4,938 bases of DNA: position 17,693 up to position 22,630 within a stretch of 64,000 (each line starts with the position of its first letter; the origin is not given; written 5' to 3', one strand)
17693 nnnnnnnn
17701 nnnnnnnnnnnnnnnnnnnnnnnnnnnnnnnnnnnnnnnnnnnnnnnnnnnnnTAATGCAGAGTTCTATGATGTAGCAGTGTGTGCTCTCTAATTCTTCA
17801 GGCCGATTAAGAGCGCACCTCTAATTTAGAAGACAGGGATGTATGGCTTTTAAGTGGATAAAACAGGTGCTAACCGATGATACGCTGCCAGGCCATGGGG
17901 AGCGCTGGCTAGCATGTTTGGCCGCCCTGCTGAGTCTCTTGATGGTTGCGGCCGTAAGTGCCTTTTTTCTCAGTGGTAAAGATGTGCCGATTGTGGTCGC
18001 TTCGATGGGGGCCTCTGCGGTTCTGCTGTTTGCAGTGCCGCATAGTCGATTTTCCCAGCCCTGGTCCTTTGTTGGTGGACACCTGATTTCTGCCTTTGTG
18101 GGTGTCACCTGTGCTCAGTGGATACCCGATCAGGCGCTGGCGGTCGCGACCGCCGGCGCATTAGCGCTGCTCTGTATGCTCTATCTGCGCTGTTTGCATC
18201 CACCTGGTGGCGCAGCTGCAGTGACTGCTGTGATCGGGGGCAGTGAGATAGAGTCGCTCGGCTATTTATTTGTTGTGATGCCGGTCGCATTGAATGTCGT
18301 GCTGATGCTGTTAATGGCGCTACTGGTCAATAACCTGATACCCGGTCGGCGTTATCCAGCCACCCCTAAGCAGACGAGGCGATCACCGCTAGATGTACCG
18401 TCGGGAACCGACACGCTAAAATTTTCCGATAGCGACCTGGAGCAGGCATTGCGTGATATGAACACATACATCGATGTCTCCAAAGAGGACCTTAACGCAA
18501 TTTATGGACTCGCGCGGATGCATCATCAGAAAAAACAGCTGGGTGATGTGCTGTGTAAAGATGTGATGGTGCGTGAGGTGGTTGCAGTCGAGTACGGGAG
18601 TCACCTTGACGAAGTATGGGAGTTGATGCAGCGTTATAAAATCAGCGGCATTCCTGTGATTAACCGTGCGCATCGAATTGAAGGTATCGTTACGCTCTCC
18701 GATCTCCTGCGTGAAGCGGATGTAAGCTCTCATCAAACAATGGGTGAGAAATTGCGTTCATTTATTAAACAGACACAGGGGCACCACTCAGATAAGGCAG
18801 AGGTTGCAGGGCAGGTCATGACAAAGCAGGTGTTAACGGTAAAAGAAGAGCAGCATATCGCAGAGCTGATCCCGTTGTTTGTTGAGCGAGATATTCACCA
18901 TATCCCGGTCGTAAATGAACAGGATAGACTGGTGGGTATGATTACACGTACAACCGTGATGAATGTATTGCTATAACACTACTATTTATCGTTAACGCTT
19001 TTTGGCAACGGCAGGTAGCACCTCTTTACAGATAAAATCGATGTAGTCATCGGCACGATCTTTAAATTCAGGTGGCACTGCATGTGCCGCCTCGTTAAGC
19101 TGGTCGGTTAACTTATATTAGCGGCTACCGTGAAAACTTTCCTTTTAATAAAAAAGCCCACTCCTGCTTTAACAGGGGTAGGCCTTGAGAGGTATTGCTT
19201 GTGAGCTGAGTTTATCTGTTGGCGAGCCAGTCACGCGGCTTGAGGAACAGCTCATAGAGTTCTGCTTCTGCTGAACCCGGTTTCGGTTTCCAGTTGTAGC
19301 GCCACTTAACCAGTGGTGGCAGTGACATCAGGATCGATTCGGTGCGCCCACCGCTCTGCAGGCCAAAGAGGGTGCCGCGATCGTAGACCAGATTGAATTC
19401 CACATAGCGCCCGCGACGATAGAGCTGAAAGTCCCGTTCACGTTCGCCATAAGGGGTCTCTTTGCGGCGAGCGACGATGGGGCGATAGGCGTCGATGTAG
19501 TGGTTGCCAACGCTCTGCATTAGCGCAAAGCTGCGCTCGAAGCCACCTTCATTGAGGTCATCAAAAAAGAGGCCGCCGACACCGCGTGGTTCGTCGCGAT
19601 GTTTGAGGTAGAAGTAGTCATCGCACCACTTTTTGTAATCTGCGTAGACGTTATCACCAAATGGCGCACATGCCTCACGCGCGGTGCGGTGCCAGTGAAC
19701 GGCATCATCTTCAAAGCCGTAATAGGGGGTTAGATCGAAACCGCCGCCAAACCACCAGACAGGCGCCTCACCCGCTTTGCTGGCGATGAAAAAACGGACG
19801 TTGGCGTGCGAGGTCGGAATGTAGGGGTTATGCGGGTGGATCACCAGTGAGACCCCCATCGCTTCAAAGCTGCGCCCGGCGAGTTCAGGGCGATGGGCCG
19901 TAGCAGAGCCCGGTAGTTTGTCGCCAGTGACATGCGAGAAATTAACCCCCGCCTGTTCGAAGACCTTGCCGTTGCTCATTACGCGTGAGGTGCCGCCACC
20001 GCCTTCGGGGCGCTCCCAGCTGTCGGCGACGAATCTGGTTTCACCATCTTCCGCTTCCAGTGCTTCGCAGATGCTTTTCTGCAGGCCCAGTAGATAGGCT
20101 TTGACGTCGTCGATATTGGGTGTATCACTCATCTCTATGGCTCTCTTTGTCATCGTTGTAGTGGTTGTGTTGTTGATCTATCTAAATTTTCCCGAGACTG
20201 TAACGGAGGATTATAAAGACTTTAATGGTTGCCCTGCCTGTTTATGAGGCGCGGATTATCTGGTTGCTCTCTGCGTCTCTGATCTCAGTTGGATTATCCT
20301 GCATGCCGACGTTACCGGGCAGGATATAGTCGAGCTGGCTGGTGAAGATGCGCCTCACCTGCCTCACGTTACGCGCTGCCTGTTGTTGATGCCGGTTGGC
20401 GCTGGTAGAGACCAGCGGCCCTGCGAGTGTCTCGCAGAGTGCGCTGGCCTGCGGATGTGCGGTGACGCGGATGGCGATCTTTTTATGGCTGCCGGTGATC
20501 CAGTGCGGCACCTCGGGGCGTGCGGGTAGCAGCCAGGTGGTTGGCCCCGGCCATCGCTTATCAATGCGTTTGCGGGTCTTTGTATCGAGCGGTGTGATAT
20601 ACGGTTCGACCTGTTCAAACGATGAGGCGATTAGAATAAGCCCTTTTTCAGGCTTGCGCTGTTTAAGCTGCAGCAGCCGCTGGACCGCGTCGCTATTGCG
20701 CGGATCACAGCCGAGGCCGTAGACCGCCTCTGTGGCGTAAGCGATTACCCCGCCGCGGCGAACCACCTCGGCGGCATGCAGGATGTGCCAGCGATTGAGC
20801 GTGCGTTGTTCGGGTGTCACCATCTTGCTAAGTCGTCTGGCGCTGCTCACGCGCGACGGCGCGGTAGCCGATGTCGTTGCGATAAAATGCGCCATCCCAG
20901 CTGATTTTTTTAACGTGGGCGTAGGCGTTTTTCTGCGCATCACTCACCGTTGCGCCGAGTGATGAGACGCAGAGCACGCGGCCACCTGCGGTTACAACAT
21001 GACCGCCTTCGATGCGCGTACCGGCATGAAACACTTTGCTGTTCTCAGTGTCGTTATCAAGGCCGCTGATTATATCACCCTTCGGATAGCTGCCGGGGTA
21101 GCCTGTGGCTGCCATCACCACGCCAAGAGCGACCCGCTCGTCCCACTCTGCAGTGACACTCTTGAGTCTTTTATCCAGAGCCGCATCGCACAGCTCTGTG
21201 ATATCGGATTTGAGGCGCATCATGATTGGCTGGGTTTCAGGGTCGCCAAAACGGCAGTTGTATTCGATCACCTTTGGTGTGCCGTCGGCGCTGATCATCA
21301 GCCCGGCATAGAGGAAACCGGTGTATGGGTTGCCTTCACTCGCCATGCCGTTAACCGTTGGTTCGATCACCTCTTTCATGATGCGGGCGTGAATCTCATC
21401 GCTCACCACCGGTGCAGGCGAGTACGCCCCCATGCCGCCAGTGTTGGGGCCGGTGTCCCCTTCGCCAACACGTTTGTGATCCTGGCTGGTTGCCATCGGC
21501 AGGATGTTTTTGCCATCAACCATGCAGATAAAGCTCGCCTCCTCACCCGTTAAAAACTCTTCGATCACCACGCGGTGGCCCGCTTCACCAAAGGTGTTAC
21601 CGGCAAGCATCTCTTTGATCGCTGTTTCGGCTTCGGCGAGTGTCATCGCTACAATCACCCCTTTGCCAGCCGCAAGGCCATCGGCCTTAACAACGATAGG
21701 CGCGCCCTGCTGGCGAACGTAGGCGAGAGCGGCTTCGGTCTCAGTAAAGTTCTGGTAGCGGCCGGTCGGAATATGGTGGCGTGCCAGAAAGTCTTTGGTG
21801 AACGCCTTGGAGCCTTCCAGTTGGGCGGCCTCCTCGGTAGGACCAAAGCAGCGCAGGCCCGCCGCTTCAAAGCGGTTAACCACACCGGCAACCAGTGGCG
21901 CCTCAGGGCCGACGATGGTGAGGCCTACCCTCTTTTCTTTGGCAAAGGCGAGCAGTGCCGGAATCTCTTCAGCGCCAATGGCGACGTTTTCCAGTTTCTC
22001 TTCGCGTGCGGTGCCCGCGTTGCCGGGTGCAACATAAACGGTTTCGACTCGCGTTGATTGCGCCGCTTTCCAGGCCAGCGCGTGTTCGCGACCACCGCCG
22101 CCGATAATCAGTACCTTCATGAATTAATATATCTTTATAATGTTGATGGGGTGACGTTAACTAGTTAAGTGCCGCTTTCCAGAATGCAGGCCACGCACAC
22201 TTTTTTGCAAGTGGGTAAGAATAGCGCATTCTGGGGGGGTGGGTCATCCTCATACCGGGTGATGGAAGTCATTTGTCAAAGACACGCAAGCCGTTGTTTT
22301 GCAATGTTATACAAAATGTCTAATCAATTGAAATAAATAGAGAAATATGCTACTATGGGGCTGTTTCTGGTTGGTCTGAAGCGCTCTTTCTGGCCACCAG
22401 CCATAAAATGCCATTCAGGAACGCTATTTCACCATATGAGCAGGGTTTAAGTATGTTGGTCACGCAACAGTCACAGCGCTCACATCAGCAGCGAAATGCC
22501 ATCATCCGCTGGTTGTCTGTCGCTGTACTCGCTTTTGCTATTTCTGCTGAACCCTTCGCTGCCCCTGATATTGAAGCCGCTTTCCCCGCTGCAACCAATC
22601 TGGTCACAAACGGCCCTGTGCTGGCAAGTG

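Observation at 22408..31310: Pair of translationally coupled giant secreted proteins combining delta-60-type propeller repeats with chitobiase/Hex-C-like modules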

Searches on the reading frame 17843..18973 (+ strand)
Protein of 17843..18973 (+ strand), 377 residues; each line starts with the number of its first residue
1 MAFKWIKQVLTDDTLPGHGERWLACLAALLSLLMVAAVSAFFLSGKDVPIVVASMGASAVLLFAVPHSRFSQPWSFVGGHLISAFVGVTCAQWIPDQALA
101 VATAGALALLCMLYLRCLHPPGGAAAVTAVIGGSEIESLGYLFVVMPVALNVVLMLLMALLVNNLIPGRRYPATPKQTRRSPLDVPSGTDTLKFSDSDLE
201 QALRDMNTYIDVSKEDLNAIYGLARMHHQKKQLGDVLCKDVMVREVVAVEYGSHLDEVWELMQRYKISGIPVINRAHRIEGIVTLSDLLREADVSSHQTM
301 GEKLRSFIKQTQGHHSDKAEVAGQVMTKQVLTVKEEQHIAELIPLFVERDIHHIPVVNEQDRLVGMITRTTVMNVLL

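Call 12: search_protein_families(library=pfam, proteins=[window:17843-18973:+], max_evalue=0.001)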
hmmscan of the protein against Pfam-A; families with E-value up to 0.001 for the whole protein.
window:17843-18973:+ (377 aa): 2 families
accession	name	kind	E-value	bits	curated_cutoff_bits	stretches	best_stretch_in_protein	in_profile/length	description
PF04982.19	TM_HPP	-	2.4e-50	170.6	27.2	1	19-172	7-157/157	HPP, transmembrane region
PF00571.33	CBS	-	4.1e-29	101.1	24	2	323-376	2-55/57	CBS domain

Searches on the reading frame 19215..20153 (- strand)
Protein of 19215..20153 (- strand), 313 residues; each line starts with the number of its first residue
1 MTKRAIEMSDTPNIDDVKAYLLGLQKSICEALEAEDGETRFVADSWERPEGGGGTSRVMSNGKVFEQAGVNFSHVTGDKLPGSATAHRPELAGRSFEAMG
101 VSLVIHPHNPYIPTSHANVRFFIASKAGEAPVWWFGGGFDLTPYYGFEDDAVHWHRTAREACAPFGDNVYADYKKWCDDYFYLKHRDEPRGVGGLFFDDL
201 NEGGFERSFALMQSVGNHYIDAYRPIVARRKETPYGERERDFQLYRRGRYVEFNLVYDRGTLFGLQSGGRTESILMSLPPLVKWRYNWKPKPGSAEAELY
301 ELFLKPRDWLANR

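Call 12: search_protein_families(library=pfam, proteins=[window:19215-20153:-], max_evalue=0.001)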
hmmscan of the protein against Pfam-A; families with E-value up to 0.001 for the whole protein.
window:19215-20153:- (313 aa): 1 family
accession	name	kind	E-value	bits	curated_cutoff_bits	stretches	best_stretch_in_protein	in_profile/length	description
PF01218.23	Coprogen_oxidas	-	4.7e-137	456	31.8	1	17-309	2-295/295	Coproporphyrinogen III oxidase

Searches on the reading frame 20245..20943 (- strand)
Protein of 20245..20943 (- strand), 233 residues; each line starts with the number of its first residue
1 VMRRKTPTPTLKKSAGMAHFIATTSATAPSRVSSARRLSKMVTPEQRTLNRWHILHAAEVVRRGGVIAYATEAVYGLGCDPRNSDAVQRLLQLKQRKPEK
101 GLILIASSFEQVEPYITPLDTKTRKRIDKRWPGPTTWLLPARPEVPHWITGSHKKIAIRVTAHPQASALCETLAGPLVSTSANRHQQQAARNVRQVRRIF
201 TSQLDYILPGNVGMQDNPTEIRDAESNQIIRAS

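Call 12: search_protein_families(library=pfam, proteins=[window:20245-20943:-], max_evalue=0.001)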
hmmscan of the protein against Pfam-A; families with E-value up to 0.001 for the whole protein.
window:20245-20943:- (233 aa): 1 family
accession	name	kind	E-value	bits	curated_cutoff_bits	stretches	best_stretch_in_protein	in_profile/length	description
PF01300.24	Sua5_yciO_yrdC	-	9e-49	165.8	25.1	1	60-232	2-177/178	Telomere recombination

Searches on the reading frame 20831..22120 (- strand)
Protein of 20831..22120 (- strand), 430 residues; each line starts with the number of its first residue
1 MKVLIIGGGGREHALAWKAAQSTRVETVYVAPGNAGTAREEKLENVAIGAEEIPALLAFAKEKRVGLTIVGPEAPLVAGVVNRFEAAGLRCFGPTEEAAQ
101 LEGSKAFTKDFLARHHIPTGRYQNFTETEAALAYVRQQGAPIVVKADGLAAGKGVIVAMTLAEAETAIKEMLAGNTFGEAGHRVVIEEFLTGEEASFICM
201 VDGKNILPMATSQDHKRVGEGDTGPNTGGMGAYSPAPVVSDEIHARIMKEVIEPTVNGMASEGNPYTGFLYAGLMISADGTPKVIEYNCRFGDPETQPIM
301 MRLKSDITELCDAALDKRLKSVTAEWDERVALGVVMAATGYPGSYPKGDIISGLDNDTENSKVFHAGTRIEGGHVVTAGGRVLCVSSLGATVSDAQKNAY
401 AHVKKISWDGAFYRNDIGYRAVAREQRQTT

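Call 12: search_protein_families(library=pfam, proteins=[window:20831-22120:-], max_evalue=0.001)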
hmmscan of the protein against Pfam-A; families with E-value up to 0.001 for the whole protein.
window:20831-22120:- (430 aa): 6 families
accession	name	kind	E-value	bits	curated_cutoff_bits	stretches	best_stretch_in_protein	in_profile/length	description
PF01071.24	GARS_A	-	7.3e-86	287.4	27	1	103-296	1-194/194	Phosphoribosylglycinamide synthetase, ATP-grasp (A) domain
PF02844.21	GARS_N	-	3e-39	134.2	29.5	1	1-102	1-100/100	Phosphoribosylglycinamide synthetase, N domain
PF02843.22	GARS_C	-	3.2e-34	117.6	34.8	1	331-420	1-92/92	Phosphoribosylglycinamide synthetase, C domain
PF02655.19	ATP-grasp_3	-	3e-06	27.9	23.2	1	104-291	3-157/160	ATP-grasp domain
PF02222.28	ATP-grasp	-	1.3e-05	25.4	27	1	111-191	2-77/179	ATP-grasp domain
PF02786.22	CPSase_L_D2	-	0.00019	21.5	19.8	1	116-192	15-91/211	Carbamoyl-phosphate synthase L chain, ATP binding domain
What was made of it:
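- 20828..22120 (-): purD (flank). It is transcribed divergently from gene A. Pfam GARS_N/A/C, E=7e-86 (call 12).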

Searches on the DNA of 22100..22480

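Call 71: search_rna_families(source=window, start=22100, end=22480, threshold=evalue, max_evalue=1)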
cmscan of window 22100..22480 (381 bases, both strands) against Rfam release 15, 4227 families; matches with E-value up to 1: 0.
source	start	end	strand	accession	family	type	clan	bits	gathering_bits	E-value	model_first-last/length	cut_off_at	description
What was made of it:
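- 22294..22356 (+): Conserved 44-nt block (22294-22337) running into a sigma-70-like promoter: -35 TTGAAA at 22328, 17-nt spacer, TG-extended -10 TACTAT ending at 22356. This is the likely promoter and operator of the A-B operon. No Rfam match (call 71).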
